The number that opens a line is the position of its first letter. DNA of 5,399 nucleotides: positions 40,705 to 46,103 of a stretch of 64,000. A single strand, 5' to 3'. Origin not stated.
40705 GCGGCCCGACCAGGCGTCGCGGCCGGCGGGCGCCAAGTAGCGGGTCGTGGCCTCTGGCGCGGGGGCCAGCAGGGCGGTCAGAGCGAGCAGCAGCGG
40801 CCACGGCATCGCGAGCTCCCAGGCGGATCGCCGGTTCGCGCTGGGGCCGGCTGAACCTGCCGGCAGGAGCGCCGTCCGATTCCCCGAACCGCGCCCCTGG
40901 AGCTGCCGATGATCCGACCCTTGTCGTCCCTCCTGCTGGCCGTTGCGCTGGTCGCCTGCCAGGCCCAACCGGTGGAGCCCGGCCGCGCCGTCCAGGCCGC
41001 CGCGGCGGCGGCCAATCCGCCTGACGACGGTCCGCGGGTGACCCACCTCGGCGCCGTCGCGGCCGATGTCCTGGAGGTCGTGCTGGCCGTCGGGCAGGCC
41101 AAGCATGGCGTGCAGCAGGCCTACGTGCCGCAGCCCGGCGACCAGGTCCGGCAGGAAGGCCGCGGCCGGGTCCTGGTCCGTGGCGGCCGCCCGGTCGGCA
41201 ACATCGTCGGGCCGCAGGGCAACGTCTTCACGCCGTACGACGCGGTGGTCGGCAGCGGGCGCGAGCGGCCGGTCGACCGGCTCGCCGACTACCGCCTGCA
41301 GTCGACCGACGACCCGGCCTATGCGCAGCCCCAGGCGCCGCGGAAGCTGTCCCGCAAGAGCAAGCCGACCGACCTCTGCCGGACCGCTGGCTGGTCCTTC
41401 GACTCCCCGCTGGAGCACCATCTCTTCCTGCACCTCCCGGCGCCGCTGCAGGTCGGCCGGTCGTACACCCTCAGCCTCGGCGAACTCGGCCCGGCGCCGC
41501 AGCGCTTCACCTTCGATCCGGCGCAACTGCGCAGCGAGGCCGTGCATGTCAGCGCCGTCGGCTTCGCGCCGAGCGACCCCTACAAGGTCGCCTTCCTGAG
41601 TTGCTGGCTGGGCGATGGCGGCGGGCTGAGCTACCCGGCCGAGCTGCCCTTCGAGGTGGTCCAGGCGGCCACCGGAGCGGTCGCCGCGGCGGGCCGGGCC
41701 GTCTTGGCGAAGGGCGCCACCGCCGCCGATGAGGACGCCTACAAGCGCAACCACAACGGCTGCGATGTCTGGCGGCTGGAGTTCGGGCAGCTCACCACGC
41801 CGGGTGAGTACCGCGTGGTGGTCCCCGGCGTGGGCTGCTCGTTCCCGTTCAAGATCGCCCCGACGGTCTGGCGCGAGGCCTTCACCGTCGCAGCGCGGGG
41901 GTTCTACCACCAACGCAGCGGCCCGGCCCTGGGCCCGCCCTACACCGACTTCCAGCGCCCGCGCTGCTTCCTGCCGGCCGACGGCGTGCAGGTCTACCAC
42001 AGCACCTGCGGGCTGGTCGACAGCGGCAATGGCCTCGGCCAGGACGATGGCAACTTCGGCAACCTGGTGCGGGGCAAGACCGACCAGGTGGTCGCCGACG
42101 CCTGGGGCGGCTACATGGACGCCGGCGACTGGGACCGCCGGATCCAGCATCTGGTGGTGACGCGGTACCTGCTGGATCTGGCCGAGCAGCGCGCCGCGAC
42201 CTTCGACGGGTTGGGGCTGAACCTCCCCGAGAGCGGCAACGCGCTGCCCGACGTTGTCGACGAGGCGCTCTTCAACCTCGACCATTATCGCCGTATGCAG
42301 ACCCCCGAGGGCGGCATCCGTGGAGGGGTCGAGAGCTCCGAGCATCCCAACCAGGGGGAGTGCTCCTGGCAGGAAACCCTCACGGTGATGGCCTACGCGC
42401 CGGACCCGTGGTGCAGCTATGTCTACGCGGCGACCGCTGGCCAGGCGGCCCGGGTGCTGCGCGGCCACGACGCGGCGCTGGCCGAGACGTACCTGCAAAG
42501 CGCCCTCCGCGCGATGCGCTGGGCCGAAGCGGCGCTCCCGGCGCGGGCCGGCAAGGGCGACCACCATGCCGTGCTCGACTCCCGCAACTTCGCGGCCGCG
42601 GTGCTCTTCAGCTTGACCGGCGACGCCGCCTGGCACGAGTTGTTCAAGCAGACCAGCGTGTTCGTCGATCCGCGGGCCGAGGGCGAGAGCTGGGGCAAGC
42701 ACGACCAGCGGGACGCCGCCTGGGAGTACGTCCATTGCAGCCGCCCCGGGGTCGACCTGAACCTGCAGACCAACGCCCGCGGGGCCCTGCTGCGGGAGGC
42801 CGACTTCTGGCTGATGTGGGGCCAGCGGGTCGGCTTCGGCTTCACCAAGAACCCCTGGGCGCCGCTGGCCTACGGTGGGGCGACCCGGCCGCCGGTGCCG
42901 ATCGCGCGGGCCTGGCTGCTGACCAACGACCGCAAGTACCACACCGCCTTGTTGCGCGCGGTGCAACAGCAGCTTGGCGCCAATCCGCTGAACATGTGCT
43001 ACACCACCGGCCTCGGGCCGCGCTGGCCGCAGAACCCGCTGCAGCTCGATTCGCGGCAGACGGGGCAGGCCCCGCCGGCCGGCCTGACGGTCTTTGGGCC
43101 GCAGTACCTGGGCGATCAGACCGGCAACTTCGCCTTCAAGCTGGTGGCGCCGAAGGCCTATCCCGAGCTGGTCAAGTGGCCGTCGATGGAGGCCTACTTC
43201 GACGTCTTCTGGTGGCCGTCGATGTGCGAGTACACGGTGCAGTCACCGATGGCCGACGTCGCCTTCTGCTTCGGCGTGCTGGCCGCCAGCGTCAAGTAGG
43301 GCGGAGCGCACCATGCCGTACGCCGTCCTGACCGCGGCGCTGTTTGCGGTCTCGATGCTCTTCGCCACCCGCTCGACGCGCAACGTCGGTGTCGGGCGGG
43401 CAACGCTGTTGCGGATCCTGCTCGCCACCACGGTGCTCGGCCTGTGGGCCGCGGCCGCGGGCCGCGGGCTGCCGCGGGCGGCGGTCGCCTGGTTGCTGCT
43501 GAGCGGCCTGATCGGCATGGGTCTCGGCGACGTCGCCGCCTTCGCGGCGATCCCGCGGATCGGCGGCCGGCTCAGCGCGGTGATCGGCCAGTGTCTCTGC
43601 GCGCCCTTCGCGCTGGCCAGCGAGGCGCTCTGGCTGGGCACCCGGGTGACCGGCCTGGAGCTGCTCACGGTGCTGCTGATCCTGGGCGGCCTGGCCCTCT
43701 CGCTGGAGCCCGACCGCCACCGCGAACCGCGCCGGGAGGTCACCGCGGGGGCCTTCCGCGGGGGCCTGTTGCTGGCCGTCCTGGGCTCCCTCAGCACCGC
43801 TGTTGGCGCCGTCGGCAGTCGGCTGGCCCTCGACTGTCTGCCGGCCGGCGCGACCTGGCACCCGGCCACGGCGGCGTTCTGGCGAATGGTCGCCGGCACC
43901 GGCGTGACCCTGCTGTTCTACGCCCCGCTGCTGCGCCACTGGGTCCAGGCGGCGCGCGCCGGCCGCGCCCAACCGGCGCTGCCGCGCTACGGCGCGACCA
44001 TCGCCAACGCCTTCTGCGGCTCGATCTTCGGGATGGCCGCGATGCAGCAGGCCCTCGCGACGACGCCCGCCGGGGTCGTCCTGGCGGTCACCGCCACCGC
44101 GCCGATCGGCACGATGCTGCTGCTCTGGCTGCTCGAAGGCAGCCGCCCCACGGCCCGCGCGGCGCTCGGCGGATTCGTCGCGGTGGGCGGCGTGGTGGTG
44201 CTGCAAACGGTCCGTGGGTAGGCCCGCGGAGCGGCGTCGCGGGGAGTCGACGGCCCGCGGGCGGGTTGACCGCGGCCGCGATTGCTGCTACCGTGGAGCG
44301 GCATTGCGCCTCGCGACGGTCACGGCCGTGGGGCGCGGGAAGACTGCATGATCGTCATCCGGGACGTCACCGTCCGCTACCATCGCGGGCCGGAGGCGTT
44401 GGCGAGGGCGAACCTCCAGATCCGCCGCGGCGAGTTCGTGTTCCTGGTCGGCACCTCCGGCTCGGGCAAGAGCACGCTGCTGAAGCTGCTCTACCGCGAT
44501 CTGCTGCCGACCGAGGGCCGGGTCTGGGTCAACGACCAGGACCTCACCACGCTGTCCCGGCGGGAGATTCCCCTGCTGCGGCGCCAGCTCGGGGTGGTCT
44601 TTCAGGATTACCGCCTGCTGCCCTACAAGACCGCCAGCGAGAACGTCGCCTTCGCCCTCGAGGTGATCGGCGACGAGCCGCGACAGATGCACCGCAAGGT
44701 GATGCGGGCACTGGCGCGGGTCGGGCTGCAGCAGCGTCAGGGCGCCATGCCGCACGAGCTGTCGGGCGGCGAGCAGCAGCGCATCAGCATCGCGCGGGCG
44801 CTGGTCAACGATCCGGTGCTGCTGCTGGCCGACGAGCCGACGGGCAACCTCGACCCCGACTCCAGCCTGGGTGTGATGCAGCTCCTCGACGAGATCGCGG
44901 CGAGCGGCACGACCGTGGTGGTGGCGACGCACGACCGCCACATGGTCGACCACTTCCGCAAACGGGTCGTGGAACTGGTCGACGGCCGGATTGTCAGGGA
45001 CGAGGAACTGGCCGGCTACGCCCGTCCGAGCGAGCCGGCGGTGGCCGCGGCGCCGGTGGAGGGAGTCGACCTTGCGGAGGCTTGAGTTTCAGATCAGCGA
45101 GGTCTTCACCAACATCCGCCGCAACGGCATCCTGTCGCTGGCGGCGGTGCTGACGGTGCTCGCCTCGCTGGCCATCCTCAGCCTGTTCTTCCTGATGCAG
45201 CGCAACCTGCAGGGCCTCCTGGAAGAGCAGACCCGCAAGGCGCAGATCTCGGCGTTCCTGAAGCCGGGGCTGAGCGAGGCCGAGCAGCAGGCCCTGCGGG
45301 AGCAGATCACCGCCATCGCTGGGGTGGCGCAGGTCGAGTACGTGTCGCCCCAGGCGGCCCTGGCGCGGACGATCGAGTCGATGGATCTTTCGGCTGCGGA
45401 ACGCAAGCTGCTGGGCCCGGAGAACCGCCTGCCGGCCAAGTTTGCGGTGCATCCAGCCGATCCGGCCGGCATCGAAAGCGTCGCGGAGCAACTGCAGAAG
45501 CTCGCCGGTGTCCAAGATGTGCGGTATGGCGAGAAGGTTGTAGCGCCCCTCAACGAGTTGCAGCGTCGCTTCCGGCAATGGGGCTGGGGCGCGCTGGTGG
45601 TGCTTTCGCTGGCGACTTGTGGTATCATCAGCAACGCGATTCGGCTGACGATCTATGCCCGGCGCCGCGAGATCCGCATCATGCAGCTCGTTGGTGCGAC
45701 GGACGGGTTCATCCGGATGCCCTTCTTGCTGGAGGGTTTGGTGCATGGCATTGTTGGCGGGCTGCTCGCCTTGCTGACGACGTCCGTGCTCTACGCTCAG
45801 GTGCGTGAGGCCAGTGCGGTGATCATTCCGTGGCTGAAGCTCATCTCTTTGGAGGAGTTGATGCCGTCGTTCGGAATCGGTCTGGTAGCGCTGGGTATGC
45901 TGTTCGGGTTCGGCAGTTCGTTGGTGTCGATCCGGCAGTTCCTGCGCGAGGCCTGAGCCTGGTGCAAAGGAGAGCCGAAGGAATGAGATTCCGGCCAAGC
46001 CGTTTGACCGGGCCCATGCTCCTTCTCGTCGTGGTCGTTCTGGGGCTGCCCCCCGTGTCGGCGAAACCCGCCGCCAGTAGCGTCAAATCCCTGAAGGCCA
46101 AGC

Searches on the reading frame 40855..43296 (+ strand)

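Call 67: search_protein_families(library=pfam, proteins=[window:40855-43296:+], max_evalue=0.001)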
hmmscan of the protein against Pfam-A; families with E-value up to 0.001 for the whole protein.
window:40855-43296:+ (814 aa): 2 families
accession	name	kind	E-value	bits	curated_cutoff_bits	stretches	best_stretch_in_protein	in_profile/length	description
PF00759.25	Glyco_hydro_9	-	2.6e-22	80.2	27.7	1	340-755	2-416/444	Glycosyl hydrolase family 9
PF02927.20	CelD_N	-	1.6e-09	38.8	24.6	1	228-327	4-85/86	Cellulase N-terminal ig-like domain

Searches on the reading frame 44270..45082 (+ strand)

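Call 67: search_protein_families(library=pfam, proteins=[window:44270-45082:+], max_evalue=0.001)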
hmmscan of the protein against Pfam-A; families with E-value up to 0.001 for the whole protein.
window:44270-45082:+ (271 aa): 7 families
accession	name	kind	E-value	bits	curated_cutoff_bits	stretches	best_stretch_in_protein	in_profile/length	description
PF00005.33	ABC_tran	-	4.9e-37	128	25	1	46-191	3-136/137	ABC transporter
PF13304.12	AAA_21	-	3.1e-06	27.9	27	0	56-75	1-20/304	AAA domain, putative AbiEii toxin, Type IV TA system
PF13191.12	AAA_16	-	5.1e-06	27.5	32.6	1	44-102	12-66/167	AAA ATPase domain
PF13238.12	AAA_18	-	3e-05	24.9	29.4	0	57-91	1-30/128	AAA domain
PF02463.25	SMC_N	-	0.00044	20.2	40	0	153-230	126-206/220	RecF/RecN/SMC N terminal domain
PF25199.1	nSTAND_NTPase5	-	0.00045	20.5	34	0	51-111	38-101/145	Novel STAND NTPase 5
PF13555.12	AAA_29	-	0.0005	20.2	27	1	49-72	17-40/61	P-loop containing region of AAA domain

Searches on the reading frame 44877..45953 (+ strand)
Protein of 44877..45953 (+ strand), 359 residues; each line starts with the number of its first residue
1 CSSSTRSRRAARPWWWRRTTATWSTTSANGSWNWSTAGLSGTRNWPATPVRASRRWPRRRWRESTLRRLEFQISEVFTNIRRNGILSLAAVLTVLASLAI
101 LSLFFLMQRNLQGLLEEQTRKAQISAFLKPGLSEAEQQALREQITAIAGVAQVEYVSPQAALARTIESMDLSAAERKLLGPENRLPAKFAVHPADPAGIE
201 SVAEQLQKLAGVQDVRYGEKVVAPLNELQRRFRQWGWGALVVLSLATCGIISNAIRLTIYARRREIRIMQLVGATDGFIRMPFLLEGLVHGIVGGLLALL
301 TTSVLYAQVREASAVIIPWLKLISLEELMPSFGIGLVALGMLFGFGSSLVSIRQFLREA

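Call 67: search_protein_families(library=pfam, proteins=[window:44877-45953:+], max_evalue=0.001)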
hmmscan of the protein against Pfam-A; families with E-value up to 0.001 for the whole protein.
window:44877-45953:+ (359 aa): 2 families
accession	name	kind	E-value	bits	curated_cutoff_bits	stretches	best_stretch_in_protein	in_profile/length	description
PF18075.7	FtsX_ECD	-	2.3e-19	70.2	23.5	1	123-215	2-96/96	FtsX extracellular domain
PF02687.27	FtsX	-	8.8e-09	35.9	25.5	1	239-357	3-117/120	FtsX-like permease C-terminal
